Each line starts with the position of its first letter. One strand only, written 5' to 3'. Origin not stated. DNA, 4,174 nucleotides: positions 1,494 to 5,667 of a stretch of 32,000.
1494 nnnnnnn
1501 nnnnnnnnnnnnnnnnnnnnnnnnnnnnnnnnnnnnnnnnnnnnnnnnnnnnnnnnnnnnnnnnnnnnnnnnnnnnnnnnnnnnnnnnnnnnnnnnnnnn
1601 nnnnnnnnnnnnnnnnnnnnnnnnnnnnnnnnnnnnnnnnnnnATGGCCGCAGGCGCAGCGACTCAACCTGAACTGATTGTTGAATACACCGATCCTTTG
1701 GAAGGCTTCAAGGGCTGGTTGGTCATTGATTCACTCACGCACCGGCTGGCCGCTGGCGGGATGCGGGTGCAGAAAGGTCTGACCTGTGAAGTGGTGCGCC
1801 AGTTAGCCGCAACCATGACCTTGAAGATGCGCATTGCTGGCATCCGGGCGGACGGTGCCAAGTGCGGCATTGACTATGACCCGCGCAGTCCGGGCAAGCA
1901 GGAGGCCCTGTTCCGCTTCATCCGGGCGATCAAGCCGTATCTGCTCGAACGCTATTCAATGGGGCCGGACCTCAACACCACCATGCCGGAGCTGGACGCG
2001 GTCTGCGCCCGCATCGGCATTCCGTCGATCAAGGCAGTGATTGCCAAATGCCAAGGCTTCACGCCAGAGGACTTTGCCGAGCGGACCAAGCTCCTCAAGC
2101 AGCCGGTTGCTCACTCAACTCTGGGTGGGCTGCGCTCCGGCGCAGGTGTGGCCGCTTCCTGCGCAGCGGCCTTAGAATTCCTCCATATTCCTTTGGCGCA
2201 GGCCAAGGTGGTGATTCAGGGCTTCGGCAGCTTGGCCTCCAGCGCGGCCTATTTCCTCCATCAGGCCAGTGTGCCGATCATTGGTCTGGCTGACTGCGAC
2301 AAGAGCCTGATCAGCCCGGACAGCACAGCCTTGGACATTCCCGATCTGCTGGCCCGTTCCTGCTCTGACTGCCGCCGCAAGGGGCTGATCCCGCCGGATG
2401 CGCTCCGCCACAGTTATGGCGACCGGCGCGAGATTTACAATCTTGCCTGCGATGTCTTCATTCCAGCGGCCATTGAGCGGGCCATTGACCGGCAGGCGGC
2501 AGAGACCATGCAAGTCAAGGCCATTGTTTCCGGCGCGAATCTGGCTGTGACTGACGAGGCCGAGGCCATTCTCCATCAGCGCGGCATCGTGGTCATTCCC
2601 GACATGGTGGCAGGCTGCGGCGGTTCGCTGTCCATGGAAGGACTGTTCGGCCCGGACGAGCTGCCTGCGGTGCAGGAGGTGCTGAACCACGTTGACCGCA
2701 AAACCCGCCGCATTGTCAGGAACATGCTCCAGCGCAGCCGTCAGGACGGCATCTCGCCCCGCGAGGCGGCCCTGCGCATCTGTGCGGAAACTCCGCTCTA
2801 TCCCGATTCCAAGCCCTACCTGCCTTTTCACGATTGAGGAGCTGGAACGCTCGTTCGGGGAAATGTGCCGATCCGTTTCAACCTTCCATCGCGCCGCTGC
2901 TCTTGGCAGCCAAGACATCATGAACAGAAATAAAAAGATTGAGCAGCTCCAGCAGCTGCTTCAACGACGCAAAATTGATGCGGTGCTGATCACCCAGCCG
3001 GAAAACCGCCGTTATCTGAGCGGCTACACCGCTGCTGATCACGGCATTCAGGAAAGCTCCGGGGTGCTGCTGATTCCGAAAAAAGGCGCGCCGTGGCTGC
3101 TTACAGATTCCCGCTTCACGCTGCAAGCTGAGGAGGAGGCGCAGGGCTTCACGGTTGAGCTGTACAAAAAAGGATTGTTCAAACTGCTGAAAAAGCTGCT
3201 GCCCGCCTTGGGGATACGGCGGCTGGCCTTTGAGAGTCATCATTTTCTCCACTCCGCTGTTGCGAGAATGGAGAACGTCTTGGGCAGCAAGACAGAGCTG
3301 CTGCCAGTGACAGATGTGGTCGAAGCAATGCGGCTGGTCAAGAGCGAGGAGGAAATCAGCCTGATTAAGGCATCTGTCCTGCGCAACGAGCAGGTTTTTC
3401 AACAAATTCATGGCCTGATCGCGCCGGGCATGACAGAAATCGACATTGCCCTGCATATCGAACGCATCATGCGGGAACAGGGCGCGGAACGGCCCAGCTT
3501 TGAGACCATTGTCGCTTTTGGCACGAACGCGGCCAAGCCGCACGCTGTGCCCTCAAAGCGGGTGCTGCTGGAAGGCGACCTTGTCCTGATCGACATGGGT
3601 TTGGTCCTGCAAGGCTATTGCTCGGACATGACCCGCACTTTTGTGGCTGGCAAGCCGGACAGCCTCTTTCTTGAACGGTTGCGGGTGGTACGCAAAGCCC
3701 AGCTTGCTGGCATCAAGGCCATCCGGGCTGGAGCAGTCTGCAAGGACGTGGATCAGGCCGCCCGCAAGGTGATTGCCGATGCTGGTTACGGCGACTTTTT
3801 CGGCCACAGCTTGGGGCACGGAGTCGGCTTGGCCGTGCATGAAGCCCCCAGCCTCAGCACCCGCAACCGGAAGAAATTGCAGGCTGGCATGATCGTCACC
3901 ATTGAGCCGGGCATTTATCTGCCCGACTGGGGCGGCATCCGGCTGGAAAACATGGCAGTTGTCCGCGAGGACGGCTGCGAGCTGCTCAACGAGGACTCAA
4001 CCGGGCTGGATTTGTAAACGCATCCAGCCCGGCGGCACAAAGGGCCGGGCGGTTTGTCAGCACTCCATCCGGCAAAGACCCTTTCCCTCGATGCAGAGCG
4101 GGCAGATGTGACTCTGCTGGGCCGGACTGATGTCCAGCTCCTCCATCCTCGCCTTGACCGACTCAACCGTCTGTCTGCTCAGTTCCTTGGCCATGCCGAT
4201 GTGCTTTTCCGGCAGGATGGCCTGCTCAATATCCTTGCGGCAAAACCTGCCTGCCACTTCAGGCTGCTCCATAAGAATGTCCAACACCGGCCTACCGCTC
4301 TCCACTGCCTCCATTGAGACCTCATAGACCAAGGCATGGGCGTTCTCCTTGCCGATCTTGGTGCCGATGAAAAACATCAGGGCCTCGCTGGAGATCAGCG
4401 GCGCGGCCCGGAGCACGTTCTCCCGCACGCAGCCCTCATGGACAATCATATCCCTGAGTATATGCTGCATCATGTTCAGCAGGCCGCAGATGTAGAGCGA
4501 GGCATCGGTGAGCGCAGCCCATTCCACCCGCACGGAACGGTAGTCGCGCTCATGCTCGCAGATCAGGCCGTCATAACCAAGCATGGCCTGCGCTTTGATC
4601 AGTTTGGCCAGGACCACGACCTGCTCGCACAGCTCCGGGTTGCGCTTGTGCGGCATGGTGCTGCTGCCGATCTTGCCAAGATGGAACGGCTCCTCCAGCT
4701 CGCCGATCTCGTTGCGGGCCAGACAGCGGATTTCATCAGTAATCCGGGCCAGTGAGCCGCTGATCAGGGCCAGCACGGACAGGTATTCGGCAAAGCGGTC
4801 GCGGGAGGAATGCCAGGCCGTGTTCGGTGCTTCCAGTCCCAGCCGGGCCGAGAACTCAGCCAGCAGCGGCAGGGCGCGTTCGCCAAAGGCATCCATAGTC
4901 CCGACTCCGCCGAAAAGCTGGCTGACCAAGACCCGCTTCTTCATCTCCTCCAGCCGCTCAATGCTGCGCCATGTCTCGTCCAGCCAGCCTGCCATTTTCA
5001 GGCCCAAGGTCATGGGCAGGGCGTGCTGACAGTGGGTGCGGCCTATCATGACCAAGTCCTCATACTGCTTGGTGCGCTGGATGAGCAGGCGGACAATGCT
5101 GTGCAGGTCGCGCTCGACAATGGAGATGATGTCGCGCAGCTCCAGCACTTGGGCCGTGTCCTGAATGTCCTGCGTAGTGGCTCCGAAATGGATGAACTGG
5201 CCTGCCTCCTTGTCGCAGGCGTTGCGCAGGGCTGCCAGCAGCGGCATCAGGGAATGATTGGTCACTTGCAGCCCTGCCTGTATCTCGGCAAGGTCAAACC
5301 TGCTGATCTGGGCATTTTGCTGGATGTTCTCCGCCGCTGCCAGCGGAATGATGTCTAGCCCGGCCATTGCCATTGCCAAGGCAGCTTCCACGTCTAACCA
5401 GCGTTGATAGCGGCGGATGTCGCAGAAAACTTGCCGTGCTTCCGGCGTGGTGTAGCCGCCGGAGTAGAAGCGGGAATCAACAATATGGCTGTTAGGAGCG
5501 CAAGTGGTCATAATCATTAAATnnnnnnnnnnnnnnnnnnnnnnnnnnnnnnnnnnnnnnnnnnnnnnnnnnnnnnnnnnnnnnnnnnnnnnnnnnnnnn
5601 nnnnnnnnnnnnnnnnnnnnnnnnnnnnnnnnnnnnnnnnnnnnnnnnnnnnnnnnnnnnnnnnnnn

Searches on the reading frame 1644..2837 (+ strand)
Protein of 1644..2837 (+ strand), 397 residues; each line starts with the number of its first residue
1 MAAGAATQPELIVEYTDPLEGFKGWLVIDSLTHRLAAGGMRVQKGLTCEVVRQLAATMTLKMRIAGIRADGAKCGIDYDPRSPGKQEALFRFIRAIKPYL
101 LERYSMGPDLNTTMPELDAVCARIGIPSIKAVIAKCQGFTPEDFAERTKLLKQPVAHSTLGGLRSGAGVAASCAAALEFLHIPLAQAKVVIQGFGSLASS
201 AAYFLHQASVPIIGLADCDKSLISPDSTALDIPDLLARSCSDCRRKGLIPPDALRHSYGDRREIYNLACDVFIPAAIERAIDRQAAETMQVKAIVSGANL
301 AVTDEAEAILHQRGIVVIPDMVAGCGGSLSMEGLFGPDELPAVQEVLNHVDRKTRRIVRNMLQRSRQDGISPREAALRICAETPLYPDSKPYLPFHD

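Call 83: search_protein_families(library=pfam, proteins=[window:1644-2837:+], max_evalue=0.00001)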
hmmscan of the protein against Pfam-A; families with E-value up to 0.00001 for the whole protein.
window:1644-2837:+ (397 aa): 2 families
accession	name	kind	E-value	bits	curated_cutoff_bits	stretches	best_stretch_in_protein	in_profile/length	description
PF00208.27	ELFV_dehydrog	-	1.5e-28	100.6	23.4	1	166-378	11-227/241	Glutamate/Leucine/Phenylalanine/Valine dehydrogenase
PF02812.23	ELFV_dehydrog_N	-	1.1e-11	45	25.3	1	19-119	18-122/129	Glu/Leu/Phe/Val dehydrogenase, dimerisation domain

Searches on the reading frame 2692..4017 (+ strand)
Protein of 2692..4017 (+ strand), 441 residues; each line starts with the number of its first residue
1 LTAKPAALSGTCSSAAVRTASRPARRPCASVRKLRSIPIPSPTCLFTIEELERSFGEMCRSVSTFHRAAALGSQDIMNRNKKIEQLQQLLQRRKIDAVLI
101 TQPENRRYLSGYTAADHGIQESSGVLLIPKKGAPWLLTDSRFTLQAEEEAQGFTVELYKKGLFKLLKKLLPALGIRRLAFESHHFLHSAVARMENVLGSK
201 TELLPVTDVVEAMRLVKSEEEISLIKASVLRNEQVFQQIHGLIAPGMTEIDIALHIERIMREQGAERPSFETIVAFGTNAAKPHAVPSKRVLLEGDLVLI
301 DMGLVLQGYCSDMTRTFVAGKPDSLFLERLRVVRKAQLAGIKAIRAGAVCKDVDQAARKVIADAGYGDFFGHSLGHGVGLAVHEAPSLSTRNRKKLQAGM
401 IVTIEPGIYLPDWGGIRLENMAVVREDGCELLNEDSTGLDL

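Call 83: search_protein_families(library=pfam, proteins=[window:2692-4017:+], max_evalue=0.00001)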
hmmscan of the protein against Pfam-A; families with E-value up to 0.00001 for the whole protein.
window:2692-4017:+ (441 aa): 2 families
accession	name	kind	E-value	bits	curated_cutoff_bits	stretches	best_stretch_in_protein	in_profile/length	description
PF00557.29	Peptidase_M24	-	5.7e-70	235.8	23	1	224-426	2-208/208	Metallopeptidase family M24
PF01321.24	Creatinase_N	-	3.9e-27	95.7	22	1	83-216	2-128/128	Creatinase/Prolidase N-terminal domain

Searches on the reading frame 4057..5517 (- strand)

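Call 83: search_protein_families(library=pfam, proteins=[window:4057-5517:-], max_evalue=0.00001)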
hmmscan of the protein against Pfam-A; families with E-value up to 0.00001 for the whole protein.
window:4057-5517:- (486 aa): 2 families
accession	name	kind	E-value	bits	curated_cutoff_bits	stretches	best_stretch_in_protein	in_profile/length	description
PF00206.25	Lyase_1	-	2.3e-48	165.6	27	1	23-302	6-305/312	Lyase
PF10397.14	ADSL_C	-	3.4e-12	46.9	32.7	1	373-446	1-75/79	Adenylosuccinate lyase C-terminus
